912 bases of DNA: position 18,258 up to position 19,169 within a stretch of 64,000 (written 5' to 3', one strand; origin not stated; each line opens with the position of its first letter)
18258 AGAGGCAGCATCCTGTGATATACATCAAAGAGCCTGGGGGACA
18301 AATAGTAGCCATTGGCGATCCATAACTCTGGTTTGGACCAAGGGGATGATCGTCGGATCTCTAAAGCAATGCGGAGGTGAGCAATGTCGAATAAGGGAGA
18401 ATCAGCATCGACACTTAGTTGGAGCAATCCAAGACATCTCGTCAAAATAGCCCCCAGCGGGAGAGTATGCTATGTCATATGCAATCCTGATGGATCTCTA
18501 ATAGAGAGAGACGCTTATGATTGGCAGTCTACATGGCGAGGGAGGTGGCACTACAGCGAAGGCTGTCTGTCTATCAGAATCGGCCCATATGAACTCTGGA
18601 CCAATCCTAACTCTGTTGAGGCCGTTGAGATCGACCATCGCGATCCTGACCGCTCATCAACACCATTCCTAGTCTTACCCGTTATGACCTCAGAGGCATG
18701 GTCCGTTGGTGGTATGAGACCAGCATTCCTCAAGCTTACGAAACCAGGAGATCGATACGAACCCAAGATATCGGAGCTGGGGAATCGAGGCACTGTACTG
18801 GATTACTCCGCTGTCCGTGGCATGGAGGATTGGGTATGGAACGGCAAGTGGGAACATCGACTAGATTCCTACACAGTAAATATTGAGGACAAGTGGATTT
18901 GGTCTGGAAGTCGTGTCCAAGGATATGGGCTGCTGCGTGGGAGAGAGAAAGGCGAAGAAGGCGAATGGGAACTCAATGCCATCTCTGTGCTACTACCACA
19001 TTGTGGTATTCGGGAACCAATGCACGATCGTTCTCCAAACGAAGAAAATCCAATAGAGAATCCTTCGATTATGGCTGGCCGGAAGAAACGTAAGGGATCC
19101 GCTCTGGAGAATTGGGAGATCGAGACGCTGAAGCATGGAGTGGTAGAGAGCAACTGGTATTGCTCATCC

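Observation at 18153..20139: AT-richer single-gene islet: unknown tandem Trp-rich domain fused to a PNP/nucleosidase-type effector domain (candidate stand-alone sensor-effector)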

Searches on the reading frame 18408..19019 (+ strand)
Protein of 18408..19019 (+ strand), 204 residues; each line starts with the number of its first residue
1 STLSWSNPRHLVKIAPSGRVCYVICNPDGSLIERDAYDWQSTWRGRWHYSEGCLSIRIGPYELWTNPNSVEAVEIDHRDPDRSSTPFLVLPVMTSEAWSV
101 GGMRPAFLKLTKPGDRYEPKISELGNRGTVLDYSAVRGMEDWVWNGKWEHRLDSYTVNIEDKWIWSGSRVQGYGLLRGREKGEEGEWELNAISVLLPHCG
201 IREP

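Call 24: find_homologous_proteins(query=A2, max_evalue=0.001)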
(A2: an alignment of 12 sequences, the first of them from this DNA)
Query A2 (12 sequences): 8000 candidates shared short words with the query, none scored E <= 0.001.

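Call 25: search_solved_structures(query=A2, max_evalue=10)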
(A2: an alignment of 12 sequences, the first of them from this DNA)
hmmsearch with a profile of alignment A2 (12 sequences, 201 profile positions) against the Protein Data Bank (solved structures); distinct sequences matched with E-value up to 10: 4.
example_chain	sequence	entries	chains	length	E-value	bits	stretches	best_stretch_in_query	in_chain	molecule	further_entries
5h68_A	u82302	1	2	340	0.49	13.1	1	83-138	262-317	Chromosome partition protein Smc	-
4wv3_A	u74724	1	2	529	0.68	12.7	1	138-170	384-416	Anthranilate-CoA ligase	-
2i9s_A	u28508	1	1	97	1.4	11.7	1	7-46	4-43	Mesoderm development candidate 2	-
5h66_B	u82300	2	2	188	1.4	11.6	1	83-138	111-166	Chromosome partition protein Smc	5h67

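Call 32: predict_structure(alignment_id=A2)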
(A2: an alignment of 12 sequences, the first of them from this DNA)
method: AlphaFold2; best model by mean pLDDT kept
length: 204 residues; sequences in the alignment: 12
mean_pLDDT: 92.2   pTM: 0.89
mean pLDDT of the five models: 92.2, 92.1, 92.1, 91.7, 91.3
residues with pLDDT >= 90: 165; 70-90: 26; 50-70: 13; < 50: 0
segments of 3 or more residues with pLDDT < 50: none
pLDDT, mean of each block of 10 residues (from residue 1): 86 97 98 96 98 97 96 95 95 78 91 92 94 91 92 94 94 92 95 87 57
secondary structure, 60 per line:
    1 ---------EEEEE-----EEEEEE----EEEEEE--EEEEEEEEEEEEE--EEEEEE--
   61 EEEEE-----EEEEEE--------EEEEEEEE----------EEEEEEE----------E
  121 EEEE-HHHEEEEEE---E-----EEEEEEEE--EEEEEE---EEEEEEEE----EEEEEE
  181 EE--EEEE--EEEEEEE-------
elements in order: E10-14 E20-25 E30-35 E38-50 E53-58 E61-65 E71-76 E85-92 E103-109 E120-124 E129-134 E144-151 E154-159 E163-170 E175-182 E185-188 E191-197

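Call 36: fold_search(model_id=the predicted structure, library=pdb)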
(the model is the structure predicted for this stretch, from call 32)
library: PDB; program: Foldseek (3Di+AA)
matches with E <= 10: 1111; with E <= 0.001: 1
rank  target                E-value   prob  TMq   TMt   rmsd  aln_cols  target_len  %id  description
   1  4q51_A                4.5e-04  0.99  0.28  0.23  18.6       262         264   13  Crystal structure of a putative molybdenum cofactor biosynthesis protein F from Burkholderia cenocepacia J2315 (released 2014-05-07)
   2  4q51_B                1.1e-03  0.98  0.28  0.22  17.6       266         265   13  Crystal structure of a putative molybdenum cofactor biosynthesis protein F from Burkholderia cenocepacia J2315 (released 2014-05-07)
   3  3q54                  3.1e-03  0.80  0.19  0.14  13.7       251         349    9  Crystal structure of Escherichia coli BamB (released 2012-05-09)
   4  3prw                  3.3e-03  0.66  0.18  0.13  13.2       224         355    9  Crystal structure of the lipoprotein BamB (released 2011-01-19)
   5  8orr                  4.0e-03  0.69  0.19  0.14  14.5       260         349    8  Outer membrane protein assembly factor BamB from Klebsiella pneumoniae (released 2024-04-24)
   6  9mge_B                4.9e-03  0.33  0.15  0.11  16.4       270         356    7  beta-barrel assembly machine from Escherichia coli in an early state of substrate assembly (released 2025-12-17)
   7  9tdz_A                5.6e-03  0.54  0.19  0.15  12.6       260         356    8  Crystal structure of beta-TrCP bound by diphosphorylated claspin degron peptide (released 2026-04-08)
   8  9cnx_B                6.2e-03  0.60  0.19  0.14  14.5       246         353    9  CryoEM structure of BAM in complex with the PTB1 closed-state inhibitor (in DDM detergent) (released 2024-12-25)
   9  6v05_B                6.2e-03  0.47  0.16  0.14  15.6       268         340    9  Cryo-EM structure of a substrate-engaged Bam complex (released 2020-06-10)
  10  3g65_B                6.2e-03  0.25  0.15  0.12  16.6       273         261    8  Crystal Structure of the Human Rad9-Rad1-Hus1 DNA Damage Checkpoint Complex (released 2009-05-26)
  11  1axc_C                7.5e-03  0.41  0.17  0.15  15.3       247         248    8  HUMAN PCNA (released 1998-01-28)
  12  3tbl_B                7.5e-03  0.35  0.17  0.14  15.5       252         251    9  Structure of Mono-ubiquitinated PCNA: Implications for DNA Polymerase Switching and Okazaki Fragment Maturation (released 2012-05-23)
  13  8wu8_C                7.9e-03  0.23  0.15  0.12  16.1       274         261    7  Crystal structure of the human RAD9-RAD1(F64A/M256A/F266A)-HUS1-RHINO(88-99) complex (released 2024-02-14)
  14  7st9_F                1.0e-02  0.28  0.16  0.12  15.1       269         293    7  Open state of Rad24-RFC:9-1-1 bound to a 5' ss/dsDNA junction (released 2022-03-23)
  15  9t9w_A                1.1e-02  0.44  0.19  0.15  12.6       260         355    8  Crystal structure of beta-TrCP bound by diphosphorylated I-kappa-B-alpha degron peptide (released 2026-04-08)
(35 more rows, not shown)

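Call 43: search_protein_families(library=pfam, alignment_id=A2, max_evalue=10)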
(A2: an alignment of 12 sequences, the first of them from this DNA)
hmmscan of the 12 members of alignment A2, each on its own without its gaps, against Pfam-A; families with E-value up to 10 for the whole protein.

A. member 1, seq(204 aa): 0 families

B. families by the number of members that match (of 12 scanned): 4 families
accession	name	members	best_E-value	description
PF19608.4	DUF6113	1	0.0032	Family of unknown function (DUF6113)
PF11191.13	DUF2782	1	0.059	Protein of unknown function (DUF2782)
PF13648.12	Lipocalin_4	1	0.067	Lipocalin-like domain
PF12151.13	MVL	1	0.97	Mannan-binding protein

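Call 46: fold_search(model_id=the predicted structure, library=viral)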
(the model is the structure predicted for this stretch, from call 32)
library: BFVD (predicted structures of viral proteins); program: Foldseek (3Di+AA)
matches with E <= 10: 698; with E <= 0.001: 1
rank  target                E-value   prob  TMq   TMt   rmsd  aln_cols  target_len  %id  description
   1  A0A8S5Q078            2.9e-04  1.00  0.30  0.24  16.0       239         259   10  Lipoprotein [Siphoviridae sp. ctMOb8]
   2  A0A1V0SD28            6.6e-03  0.99  0.31  0.28  12.7       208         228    8  Uncharacterized protein [Indivirus ILV1]
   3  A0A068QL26            1.6e-02  0.20  0.15  0.12  16.6       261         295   11  Proliferating cell nuclear antigen [Armadillidium vulgare iridescent virus]
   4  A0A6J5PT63            2.5e-02  0.82  0.32  0.22  20.4       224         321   10  Uncharacterized protein [uncultured Caudovirales phage]
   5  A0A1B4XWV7            3.6e-02  0.28  0.19  0.14  16.3       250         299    7  Uncharacterized protein [Tenacibaculum phage pT24]
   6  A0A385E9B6            4.0e-02  0.14  0.14  0.12  23.7       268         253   10  (no name in the UniProt tables at hand)
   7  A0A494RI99            4.4e-02  0.51  0.21  0.13  14.5       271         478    8  Uncharacterized protein [Escherichia phage vB_EcoM-Ro121lw]
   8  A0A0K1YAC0            5.4e-02  0.30  0.19  0.13  14.9       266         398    8  DNA condensation protein [Cronobacter phage PBES 02]
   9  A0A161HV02            6.2e-02  0.23  0.21  0.12  13.9       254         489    7  Putative BTB/POZ domain-containing protein [Powai lake megavirus]
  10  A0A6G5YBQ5            6.5e-02  0.54  0.26  0.25  16.3       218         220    7  (no name in the UniProt tables at hand)
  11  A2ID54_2              6.5e-02  0.15  0.18  0.07  16.0       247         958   11  RNA1 polyprotein (Fragment) [Tomato white ringspot virus]
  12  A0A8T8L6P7            7.5e-02  0.23  0.19  0.12  15.0       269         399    8  (no name in the UniProt tables at hand)
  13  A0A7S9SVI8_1          7.9e-02  0.25  0.21  0.07  15.1       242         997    7  (no name in the UniProt tables at hand)
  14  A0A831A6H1            8.7e-02  0.18  0.17  0.12  17.0       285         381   10  (no name in the UniProt tables at hand)
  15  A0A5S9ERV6            1.1e-01  0.14  0.18  0.15  15.5       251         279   10  Uncharacterized protein [Tenacibaculum phage PTm1]
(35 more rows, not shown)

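Call 49: find_related_loci(query=A3, collection=genome_contigs, flank=10000)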
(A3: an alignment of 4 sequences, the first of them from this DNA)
Query A3 (204 aa) in genome_contigs; peptide patterns used: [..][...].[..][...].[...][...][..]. (x = any residue, [..] = any of these).
22 stretches matched a pattern, but none encodes a relative of the query by tblastn (E <= 1e-3).

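Call 70: find_related_loci(query=A3, collection=viral_contigs, flank=8000)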
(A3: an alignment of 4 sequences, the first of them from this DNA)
Query A3 (204 aa) in viral_contigs; peptide patterns used: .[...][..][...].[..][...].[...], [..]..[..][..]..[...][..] (x = any residue, [..] = any of these).
30 stretches matched a pattern, but none encodes a relative of the query by tblastn (E <= 1e-3).

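Call 71: find_related_loci(query=A3, collection=metagenome_contigs, flank=8000)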
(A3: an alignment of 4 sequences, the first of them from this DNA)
Query A3 (204 aa) in metagenome_contigs; peptide patterns used: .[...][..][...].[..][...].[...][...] (x = any residue, [..] = any of these).
42 stretches matched a pattern, but none encodes a relative of the query by tblastn (E <= 1e-3).
